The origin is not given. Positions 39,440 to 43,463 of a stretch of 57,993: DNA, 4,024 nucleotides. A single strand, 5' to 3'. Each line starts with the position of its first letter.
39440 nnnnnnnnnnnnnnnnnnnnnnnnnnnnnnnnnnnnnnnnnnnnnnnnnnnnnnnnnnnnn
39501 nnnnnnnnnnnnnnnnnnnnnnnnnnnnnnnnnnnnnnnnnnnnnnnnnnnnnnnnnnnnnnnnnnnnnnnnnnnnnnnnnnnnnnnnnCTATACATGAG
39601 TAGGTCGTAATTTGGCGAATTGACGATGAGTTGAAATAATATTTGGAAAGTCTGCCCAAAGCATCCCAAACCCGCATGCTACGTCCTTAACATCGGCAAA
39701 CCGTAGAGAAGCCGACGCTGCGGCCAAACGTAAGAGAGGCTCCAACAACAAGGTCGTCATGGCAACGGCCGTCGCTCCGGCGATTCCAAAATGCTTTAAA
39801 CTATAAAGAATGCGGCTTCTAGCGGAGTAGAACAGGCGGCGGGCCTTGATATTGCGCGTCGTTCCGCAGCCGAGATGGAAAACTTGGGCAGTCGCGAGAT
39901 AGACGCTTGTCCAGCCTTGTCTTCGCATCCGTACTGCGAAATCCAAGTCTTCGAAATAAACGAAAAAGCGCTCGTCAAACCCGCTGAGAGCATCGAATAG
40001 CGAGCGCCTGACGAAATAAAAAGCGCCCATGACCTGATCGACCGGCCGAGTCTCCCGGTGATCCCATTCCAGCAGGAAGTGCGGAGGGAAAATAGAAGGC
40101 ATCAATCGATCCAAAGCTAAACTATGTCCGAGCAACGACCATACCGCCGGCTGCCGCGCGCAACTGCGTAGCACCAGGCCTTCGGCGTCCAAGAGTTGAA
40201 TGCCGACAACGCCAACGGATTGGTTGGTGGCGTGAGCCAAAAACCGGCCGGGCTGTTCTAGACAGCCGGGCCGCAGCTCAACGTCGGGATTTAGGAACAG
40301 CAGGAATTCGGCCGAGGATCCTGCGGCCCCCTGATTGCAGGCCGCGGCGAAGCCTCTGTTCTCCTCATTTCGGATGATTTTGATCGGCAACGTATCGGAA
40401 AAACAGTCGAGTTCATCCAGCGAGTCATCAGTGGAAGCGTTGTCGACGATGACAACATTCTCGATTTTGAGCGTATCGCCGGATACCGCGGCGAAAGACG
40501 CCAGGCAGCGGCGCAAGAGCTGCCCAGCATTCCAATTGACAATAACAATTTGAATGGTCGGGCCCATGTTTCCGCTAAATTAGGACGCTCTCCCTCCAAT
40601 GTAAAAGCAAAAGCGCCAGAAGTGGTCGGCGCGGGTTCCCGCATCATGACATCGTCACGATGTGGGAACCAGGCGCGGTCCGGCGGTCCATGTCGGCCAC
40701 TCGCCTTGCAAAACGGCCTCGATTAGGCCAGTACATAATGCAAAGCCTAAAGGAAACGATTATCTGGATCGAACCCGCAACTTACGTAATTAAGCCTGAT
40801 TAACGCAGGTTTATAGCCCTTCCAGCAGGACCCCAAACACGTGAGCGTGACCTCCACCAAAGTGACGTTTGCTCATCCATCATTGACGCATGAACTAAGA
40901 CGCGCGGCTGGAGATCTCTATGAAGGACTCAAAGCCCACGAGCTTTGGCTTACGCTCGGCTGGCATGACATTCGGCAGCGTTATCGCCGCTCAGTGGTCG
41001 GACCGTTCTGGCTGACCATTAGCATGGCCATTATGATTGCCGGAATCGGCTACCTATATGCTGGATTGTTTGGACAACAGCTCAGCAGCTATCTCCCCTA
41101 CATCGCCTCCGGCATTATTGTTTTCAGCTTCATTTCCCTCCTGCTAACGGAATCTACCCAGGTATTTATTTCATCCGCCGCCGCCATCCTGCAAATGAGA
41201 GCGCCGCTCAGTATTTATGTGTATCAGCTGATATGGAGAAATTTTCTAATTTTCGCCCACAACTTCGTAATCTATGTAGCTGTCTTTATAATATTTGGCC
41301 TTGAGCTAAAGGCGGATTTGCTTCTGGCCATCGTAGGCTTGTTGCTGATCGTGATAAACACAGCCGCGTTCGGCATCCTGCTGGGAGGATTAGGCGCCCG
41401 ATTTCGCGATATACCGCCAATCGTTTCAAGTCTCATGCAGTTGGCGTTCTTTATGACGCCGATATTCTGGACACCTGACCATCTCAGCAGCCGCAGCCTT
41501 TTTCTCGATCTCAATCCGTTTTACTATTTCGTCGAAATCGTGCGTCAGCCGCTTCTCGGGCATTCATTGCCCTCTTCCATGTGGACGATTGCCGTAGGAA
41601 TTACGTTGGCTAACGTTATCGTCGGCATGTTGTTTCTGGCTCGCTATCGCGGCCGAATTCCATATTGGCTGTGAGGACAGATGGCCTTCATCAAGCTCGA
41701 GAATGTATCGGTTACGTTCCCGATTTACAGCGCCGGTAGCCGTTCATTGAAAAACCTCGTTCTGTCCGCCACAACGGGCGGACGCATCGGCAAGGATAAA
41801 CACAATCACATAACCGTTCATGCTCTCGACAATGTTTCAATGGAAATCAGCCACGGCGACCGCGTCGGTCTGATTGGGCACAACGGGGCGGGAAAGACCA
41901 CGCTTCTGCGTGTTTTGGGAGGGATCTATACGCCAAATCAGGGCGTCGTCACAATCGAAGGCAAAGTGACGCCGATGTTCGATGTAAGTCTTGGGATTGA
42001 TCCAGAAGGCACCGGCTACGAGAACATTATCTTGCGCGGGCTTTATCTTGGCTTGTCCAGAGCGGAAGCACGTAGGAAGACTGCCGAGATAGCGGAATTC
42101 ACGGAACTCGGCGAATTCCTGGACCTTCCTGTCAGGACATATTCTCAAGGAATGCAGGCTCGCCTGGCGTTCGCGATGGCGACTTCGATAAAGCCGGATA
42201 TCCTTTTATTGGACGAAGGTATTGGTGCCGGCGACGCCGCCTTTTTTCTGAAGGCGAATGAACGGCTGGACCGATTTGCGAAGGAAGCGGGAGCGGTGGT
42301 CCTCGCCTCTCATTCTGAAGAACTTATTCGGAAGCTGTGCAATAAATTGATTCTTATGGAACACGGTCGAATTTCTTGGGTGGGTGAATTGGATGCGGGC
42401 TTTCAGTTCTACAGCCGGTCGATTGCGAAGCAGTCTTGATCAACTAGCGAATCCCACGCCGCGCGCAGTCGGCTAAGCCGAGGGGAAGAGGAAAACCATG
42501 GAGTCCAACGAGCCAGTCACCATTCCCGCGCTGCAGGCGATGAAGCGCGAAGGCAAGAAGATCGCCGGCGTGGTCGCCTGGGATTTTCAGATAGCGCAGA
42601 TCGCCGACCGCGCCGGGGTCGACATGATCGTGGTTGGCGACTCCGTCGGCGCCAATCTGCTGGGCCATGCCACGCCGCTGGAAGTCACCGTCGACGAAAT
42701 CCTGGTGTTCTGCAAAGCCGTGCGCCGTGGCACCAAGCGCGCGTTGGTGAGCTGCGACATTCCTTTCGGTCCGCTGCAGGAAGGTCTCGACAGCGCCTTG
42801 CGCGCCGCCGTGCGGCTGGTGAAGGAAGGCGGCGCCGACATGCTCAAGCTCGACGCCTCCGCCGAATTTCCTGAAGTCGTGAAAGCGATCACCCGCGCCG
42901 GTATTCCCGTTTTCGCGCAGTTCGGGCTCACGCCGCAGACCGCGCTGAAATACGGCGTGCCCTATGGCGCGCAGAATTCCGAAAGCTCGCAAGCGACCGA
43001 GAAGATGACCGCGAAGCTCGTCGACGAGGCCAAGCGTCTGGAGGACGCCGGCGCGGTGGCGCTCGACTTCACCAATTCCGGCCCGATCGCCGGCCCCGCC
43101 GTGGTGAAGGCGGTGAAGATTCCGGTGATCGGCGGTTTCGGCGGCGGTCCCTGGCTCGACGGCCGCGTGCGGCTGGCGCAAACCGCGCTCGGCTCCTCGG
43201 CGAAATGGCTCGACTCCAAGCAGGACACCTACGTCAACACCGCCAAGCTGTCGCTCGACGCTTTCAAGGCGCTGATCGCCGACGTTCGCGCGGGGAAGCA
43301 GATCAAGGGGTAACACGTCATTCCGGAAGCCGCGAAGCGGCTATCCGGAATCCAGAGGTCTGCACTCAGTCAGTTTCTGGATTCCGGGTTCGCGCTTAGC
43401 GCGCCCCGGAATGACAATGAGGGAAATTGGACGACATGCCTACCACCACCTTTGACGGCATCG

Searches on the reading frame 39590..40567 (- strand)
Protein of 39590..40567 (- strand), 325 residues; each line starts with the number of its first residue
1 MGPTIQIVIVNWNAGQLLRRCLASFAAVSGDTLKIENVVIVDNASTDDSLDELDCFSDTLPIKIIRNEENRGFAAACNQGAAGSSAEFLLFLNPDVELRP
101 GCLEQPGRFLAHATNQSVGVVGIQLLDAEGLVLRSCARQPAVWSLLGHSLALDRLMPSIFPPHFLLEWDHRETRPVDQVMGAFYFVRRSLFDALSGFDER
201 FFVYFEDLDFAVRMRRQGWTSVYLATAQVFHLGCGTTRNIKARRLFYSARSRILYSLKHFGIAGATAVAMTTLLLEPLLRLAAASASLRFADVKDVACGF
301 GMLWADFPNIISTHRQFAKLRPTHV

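Call 10: search_protein_families(library=pfam, proteins=[window:39590-40567:-], max_evalue=0.001)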
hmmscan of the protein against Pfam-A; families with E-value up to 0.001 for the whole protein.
window:39590-40567:- (325 aa): 5 families
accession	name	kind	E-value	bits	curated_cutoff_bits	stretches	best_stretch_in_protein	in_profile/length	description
PF00535.33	Glycos_transf_2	-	6.7e-20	72.1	23.3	1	7-105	2-98/168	Glycosyl transferase family 2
PF13641.12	Glyco_tranf_2_3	-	8.1e-11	42.8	27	1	3-232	1-212/230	Glycosyltransferase like family 2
PF13632.12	Glyco_trans_2_3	-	1.5e-07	31.9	27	1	179-245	72-137/198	Glycosyl transferase family group 2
PF10111.15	Glyco_tranf_2_2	-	4.1e-06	26.9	27.3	0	37-96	31-92/276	Glycosyltransferase like family 2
PF13712.12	Glyco_tranf_2_5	-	0.00078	19.7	27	0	62-224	30-180/210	Glycosyltransferase like family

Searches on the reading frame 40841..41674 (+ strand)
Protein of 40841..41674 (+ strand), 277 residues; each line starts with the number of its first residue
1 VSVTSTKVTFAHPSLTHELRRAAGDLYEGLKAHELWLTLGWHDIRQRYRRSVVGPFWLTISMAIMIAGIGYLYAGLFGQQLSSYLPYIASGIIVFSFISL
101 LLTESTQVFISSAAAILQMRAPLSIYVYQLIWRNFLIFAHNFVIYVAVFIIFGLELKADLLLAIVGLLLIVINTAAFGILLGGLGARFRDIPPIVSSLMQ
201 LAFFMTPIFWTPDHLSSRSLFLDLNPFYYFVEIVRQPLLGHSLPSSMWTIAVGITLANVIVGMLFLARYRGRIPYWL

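Call 10: search_protein_families(library=pfam, proteins=[window:40841-41674:+], max_evalue=0.001)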
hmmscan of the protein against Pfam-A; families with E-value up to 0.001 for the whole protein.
window:40841-41674:+ (277 aa): 1 family
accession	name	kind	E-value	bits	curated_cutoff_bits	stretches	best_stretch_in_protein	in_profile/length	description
PF01061.29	ABC2_membrane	-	1.5e-13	51.2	26.9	1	36-237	3-209/211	ABC-2 type transporter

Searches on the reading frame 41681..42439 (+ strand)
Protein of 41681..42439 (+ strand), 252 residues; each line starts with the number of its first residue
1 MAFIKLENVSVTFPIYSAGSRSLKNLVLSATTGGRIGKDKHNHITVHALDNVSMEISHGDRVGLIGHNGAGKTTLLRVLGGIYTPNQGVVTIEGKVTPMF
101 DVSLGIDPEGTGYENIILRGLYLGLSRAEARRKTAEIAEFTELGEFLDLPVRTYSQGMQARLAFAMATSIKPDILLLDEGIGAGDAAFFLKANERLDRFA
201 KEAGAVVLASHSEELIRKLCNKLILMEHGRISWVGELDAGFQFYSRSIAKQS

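Call 10: search_protein_families(library=pfam, proteins=[window:41681-42439:+], max_evalue=0.001)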
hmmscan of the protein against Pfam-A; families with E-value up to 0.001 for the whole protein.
window:41681-42439:+ (252 aa): 2 families
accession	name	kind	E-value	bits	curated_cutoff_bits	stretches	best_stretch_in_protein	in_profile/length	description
PF00005.33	ABC_tran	-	5e-23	82.7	25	1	49-179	1-134/137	ABC transporter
PF13304.12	AAA_21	-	1e-05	26.2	27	0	63-82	3-22/304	AAA domain, putative AbiEii toxin, Type IV TA system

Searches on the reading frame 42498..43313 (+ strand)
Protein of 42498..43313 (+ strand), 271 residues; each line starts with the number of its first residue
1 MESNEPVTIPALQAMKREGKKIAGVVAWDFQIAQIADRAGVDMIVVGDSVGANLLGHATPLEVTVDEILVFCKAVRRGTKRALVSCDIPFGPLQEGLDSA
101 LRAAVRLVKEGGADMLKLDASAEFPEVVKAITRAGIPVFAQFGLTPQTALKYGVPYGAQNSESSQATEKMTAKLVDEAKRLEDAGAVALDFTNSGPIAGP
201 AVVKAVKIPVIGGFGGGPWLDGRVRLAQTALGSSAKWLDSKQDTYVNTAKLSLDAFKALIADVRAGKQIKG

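Call 40: search_protein_families(library=pfam, proteins=[window:42498-43313:+], max_evalue=0.001)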
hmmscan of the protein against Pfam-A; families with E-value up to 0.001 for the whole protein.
window:42498-43313:+ (271 aa): 1 family
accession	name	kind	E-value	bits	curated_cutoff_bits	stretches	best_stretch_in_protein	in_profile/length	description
PF02548.21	Pantoate_transf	-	1.4e-63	215.2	28.7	1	7-266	2-254/259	Ketopantoate hydroxymethyltransferase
